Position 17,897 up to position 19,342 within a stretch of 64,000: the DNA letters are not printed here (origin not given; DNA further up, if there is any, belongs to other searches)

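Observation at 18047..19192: Orphan ~380-aa ORF inserted between rplA and rplJ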

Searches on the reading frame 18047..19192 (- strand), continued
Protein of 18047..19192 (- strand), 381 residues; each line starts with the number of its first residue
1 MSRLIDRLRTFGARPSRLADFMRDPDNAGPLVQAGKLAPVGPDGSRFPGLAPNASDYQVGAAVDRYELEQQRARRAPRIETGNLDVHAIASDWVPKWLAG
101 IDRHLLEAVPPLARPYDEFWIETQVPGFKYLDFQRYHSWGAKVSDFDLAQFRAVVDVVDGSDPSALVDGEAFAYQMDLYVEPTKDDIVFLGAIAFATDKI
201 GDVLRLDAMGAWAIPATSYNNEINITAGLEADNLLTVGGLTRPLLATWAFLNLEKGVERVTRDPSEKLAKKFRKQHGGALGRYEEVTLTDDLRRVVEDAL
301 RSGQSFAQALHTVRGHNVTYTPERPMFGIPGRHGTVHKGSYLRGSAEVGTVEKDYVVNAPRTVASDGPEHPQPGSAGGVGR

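Call 40: find_related_loci(query=A1, collection=metagenome_contigs, flank=6000)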
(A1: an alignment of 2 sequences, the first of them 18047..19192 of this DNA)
Query A1 (381 aa) in metagenome_contigs; peptide patterns used: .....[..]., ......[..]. (x = any residue, [..] = any of these).
345 stretches matched a pattern, but none encodes a relative of the query by tblastn (E <= 1e-3).

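Call 42: predict_structure(alignment_id=A3)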
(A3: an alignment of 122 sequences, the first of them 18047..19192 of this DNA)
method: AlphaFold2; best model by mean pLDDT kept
length: 381 residues; sequences in the alignment: 122
mean_pLDDT: 78.2   pTM: 0.72
mean pLDDT of the five models: 78.2, 77.4, 77.2, 76.9, 75.8
residues with pLDDT >= 90: 127; 70-90: 137; 50-70: 88; < 50: 29
segments of 3 or more residues with pLDDT < 50: 27-40, 220-229, 377-381
pLDDT, mean of each block of 10 residues (from residue 1): 94 78 51 44 59 78 73 68 83 91 75 91 84 80 94 83 83 94 90 91 85 70 47 78 94 92 97 96 94 90 89 77 87 75 59 55 56 51 43
secondary structure, 60 per line:
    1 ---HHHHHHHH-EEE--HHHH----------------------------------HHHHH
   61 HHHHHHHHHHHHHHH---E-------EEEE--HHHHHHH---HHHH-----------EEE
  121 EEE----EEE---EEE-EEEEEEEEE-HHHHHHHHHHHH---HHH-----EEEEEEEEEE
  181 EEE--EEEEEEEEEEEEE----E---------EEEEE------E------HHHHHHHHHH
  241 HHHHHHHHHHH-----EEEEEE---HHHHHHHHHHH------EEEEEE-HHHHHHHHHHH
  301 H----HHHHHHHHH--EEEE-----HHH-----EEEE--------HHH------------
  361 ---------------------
elements in order: H4-11 E13-15 H18-21 H56-75 E87-90 H93-99 H103-106 E118-123 E128-130 E134-136 E138-146 H148-159 E171-183 E186-198 E213-217 H231-251 E257-262 H266-276 E283-288 H290-301 H306-314 E317-320 E334-337

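Call 45: fold_search(model_id=the predicted structure, library=pdb)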
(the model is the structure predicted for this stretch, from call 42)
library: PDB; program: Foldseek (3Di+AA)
matches with E <= 10: 414; with E <= 0.001: 0
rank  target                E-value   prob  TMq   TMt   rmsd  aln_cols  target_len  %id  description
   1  7ci2_A                8.0e-03  0.77  0.25  0.29  10.8       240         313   12  Crystal structure of AcrVA2 in complex with partial MbCpf1 (released 2020-10-14)
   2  1txn_B                8.1e-02  0.07  0.10  0.13  21.3       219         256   12  Crystal structure of coproporphyrinogen III oxidase (released 2004-11-30)
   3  1txn_A                1.2e-01  0.07  0.11  0.14  21.0       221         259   12  Crystal structure of coproporphyrinogen III oxidase (released 2004-11-30)
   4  9uea_A                2.0e-01  0.02  0.09  0.04  23.7       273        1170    6  Prefusion structure of GX2012 spike glycoprotein (released 2025-12-24)
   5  5mgu                  2.1e-01  0.04  0.09  0.09  19.4       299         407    9  Kinetic and Structural Changes in HsmtPheRS, Induced by Pathogenic Mutations in Human FARS2 (released 2017-05-03)
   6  8p8x                  3.1e-01  0.03  0.09  0.08  19.4       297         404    9  Crystal structure of a pathogenic mutant variant of human mitochodnrial PheRS (released 2023-08-16)
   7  1ut4_A                3.3e-01  0.04  0.09  0.20  20.1       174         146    9  Structure of the conserved domain of ANAC, a member of the NAC family of transcription factors (released 2004-03-19)
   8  3swm_C                3.5e-01  0.04  0.09  0.21  19.9       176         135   10  The NAC domain of ANAC019 in complex with DNA, gold derivative (released 2012-04-11)
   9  4oqd_A                3.5e-01  0.04  0.10  0.14  18.3       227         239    6  Crystal structure of the tylM1 N,N-dimethyltransferase in complex with SAH and TDP-Qui3NMe2 (released 2014-02-26)
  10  1tk1                  3.7e-01  0.04  0.10  0.15  22.4       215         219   11  YEAST OXYGEN-DEPENDENT COPROPORPHYRINOGEN OXIDASE (released 2004-07-20)
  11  4oqd_C                3.7e-01  0.02  0.10  0.14  18.6       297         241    6  Crystal structure of the tylM1 N,N-dimethyltransferase in complex with SAH and TDP-Qui3NMe2 (released 2014-02-26)
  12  3swm_A                3.9e-01  0.04  0.09  0.20  19.9       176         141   10  The NAC domain of ANAC019 in complex with DNA, gold derivative (released 2012-04-11)
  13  8h1r_B                4.2e-01  0.03  0.10  0.17  17.7       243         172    9  Crystal structure of LptDE-YifL complex (released 2023-10-25)
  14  5mgh                  4.5e-01  0.02  0.09  0.08  20.3       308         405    9  Crystal structure of pathogenic mutants of human mitochodnrial PheRS (released 2017-05-03)
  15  2ej9                  4.7e-01  0.03  0.10  0.14  20.1       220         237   12  Crystal Structure Of Biotin Protein Ligase From Methanococcus jannaschii (released 2008-03-18)
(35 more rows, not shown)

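Call 50: fold_search(model_id=the predicted structure, library=viral)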
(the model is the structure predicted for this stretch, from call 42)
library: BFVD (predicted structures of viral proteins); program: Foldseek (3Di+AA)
matches with E <= 10: 414; with E <= 0.001: 5
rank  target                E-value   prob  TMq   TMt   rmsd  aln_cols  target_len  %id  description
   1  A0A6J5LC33            3.4e-09  1.00  0.39  0.45  11.3       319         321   14  Uncharacterized protein [uncultured Caudovirales phage]
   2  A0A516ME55            1.1e-05  1.00  0.32  0.36   9.6       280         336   11  (no name in the UniProt tables at hand)
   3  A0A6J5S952            1.9e-05  1.00  0.33  0.37   9.9       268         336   10  Uncharacterized protein [uncultured Caudovirales phage]
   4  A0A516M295            2.6e-05  1.00  0.29  0.35   7.3       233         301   13  (no name in the UniProt tables at hand)
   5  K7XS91                5.5e-04  0.98  0.27  0.31  10.2       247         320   12  Uncharacterized protein [uncultured Mediterranean phage MEDS5 group]
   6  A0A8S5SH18            3.2e-03  0.77  0.24  0.26  12.4       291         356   10  Uncharacterized protein [Siphoviridae sp. ctzyE57]
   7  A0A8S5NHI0            9.0e-03  0.25  0.16  0.20  16.5       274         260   14  Uncharacterized protein [Siphoviridae sp. cttpk5]
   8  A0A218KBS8            1.2e-02  0.60  0.20  0.31  10.4       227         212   10  Uncharacterized protein [Bacillus phage PBC2]
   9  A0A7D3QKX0            1.8e-02  0.20  0.17  0.19  18.0       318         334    9  (no name in the UniProt tables at hand)
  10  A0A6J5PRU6            7.6e-02  0.08  0.14  0.07  24.2       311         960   12  Uncharacterized protein [uncultured Caudovirales phage]
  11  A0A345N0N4            8.0e-02  0.12  0.13  0.10  17.8       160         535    9  (no name in the UniProt tables at hand)
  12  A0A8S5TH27            1.2e-01  0.08  0.12  0.16  17.9       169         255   10  Uncharacterized protein [Myoviridae sp. ctIty1]
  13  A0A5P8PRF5            1.4e-01  0.16  0.15  0.11   9.9       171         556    8  Uncharacterized protein [Vibrio phage phi50-12]
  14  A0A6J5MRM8            1.5e-01  0.03  0.07  0.07  27.8       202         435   11  Portal protein [uncultured Caudovirales phage]
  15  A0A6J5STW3            1.6e-01  0.04  0.08  0.13  23.2       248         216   13  DNA repair protein Rad52/59/22 [uncultured Caudovirales phage]
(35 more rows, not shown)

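Call 54: search_dna_similar(query=P0007, collection=plasmids, mode=protein, max_evalue=1, max_rows=40, rows=spread)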
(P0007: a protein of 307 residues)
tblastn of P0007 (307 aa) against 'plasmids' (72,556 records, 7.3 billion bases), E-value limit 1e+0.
Records with a match: 11; places in all: 13; records where one place covers at least 80% of the query: 0.
Best place of each record, by identity: <60% 11.
By first word of the organism name: Xanthomonas 6; Paenarthrobacter 3; Agrobacterium 1; Herpetosiphon 1.
By predicted mobility (MOB-suite, as given by PLSDB): conjugative 8; non-mobilizable 3.
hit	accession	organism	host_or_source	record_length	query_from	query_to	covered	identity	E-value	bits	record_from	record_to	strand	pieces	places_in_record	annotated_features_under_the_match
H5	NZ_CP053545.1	Paenarthrobacter sp. YJN-5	cell culture,soil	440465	180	306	41%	30.5%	3e-6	56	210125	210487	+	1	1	hypothetical protein | HAD domain-containing protein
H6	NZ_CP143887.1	Agrobacterium deltaense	Cell culture,Plant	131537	170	306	45%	27.8%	5e-2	43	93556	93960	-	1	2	hypothetical protein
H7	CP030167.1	Xanthomonas citri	Punica granatum,Microbe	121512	182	303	40%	28.9%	1e-2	45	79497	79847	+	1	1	hypothetical protein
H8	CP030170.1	Xanthomonas citri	Punica granatum,whole organism,leaf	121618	182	303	40%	28.9%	1e-2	45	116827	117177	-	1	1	hypothetical protein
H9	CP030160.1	Xanthomonas citri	Punica granatum,whole organism,leaf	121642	182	303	40%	28.9%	1e-2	45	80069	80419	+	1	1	hypothetical protein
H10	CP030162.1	Xanthomonas citri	Punica granatum,whole organism,leaf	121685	182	303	40%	28.9%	1e-2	45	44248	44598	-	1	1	hypothetical protein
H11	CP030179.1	Xanthomonas citri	Punica granatum,Whole organism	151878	182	303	40%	28.9%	1e-2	45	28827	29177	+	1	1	hypothetical protein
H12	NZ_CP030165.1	Xanthomonas citri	Punica granatum,Microbe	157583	182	303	40%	28.9%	1e-2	45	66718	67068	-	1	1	hypothetical protein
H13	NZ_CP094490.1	Paenarthrobacter ureafaciens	soil,farmland soil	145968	192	303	36%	29.2%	9e-5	52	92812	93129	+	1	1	hypothetical protein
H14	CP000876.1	Herpetosiphon aurantiacus DSM 785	-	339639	230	290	20%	40.6%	5e-1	40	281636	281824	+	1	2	hypothetical protein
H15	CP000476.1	Paenarthrobacter aurescens TC1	-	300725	258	306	16%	38.8%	1e-3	48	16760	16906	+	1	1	hypothetical protein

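Call 90: search_protein_families(library=pfam, proteins=[P0153, L001:1991-2629:+], max_evalue=10)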
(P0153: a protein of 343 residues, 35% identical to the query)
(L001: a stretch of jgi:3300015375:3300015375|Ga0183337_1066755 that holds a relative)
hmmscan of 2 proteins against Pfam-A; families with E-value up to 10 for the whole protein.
P0153 (343 aa): 0 families

L001:1991-2629:+ (213 aa): 0 families

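Call 99: find_encoding_contigs(protein=P0001, flank=3000, max_places=3)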
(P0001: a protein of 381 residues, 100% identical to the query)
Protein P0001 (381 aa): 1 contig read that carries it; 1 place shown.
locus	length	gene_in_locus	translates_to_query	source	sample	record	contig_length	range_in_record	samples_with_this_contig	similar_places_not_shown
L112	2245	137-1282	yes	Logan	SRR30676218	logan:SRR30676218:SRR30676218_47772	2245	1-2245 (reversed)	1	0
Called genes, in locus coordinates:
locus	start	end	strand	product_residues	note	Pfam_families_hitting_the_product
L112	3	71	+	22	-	?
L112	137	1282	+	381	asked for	-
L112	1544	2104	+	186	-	PF00466:Ribosomal_L10, PF27436:RL10_C (weak)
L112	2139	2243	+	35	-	?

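Call 101: find_encoding_contigs(protein=P0089, flank=8000, max_places=1)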
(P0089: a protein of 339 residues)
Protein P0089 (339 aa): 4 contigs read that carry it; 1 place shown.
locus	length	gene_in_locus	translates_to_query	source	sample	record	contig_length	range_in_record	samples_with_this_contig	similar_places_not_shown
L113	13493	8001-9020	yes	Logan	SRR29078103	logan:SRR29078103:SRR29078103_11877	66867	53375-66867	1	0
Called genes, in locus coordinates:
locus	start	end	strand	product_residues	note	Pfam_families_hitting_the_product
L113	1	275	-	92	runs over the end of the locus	-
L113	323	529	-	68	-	-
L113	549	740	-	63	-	-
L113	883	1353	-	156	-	-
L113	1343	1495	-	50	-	-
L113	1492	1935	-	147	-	-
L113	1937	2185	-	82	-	-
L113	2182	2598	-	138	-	-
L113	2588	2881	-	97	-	-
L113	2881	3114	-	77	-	-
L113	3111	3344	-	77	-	-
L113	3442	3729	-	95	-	-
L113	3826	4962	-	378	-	PF18897:Gp3-like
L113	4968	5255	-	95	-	-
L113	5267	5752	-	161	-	-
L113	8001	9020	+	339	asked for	-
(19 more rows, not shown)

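Call 102: find_encoding_contigs(protein=P0187, flank=8000, max_places=1)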
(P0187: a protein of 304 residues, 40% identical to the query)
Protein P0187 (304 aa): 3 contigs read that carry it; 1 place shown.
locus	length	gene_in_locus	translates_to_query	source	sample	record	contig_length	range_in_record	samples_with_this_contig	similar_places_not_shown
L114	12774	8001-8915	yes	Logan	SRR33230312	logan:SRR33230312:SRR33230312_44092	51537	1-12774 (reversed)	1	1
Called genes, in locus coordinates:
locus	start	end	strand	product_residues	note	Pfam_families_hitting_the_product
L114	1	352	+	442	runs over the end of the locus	-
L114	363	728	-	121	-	-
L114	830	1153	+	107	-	-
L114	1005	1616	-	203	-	PF13560:HTH_31, PF01381:HTH_3, PF12844:HTH_19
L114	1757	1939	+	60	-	-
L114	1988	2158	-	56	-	-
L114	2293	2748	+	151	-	-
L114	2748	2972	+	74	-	-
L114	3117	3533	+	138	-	-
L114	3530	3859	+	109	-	-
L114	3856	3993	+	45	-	-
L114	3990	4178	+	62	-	-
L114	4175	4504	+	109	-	-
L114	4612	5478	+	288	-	PF03837:RecT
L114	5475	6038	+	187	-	-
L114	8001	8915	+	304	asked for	-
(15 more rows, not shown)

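Call 103: find_encoding_contigs(protein=P0220, flank=8000, max_places=1)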
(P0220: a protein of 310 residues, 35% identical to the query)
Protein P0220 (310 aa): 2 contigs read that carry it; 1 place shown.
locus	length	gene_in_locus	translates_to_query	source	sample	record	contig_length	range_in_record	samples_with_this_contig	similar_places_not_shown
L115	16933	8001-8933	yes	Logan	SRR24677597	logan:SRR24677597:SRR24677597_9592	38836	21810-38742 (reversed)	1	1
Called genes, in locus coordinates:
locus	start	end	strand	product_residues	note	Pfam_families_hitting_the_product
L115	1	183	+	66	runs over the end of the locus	-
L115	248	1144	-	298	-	PF00589:Phage_integrase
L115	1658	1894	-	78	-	-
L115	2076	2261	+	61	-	PF20432:Xre-like-HTH (weak), PF01381:HTH_3 (weak)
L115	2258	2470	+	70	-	-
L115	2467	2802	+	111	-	-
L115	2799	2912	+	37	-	-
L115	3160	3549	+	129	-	-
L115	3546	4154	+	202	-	-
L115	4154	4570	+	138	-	-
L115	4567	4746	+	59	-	-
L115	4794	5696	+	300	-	PF00589:Phage_integrase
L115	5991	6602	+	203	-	-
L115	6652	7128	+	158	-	-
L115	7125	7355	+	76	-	-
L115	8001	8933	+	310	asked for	-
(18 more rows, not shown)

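Call 105: search_dna_similar(query=P0007, collection=phages, mode=protein, max_evalue=0.001, max_rows=30, rows=spread)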
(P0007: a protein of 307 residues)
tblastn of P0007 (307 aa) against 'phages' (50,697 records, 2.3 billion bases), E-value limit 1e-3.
Records with a match: 7; places in all: 7; records where one place covers at least 80% of the query: 2.
Best place of each record, by identity: <60% 7.
By first word of the organism name: Mycobacterium 4; Gordonia 2; Corynebacterium 1.
By host as written in the record: Mycobacterium smegmatis mc2 155 4; Gordonia terrae 3612 2; Corynebacterium glutamicum ATCC 21792 1.
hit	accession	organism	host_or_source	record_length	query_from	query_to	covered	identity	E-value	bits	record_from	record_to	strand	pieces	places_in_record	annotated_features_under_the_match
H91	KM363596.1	Mycobacterium phage Omnicron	Mycobacterium smegmatis mc2 155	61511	46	304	84%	26.9%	1e-10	68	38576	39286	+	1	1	hypothetical protein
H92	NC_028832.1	Mycobacterium phage Omnicron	Mycobacterium smegmatis mc2 155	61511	46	304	84%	26.9%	1e-10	68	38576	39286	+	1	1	hypothetical protein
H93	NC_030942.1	Gordonia phage BritBrat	Gordonia terrae 3612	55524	183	304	40%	35.4%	4e-15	82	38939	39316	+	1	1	54: hypothetical protein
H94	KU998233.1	Gordonia phage BritBrat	Gordonia terrae 3612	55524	183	304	40%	35.4%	4e-15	82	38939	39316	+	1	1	54: hypothetical protein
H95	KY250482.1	Corynebacterium phage phi16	Corynebacterium glutamicum ATCC 21792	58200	185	304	39%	35.0%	3e-11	70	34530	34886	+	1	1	hypothetical protein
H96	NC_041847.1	Mycobacterium phage Mutaforma13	Mycobacterium smegmatis mc2 155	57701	174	305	43%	30.1%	7e-10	66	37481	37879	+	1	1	50: hypothetical protein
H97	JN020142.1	Mycobacterium phage Mutaforma13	Mycobacterium smegmatis mc2 155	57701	174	305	43%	30.1%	7e-10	66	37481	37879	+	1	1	50: hypothetical protein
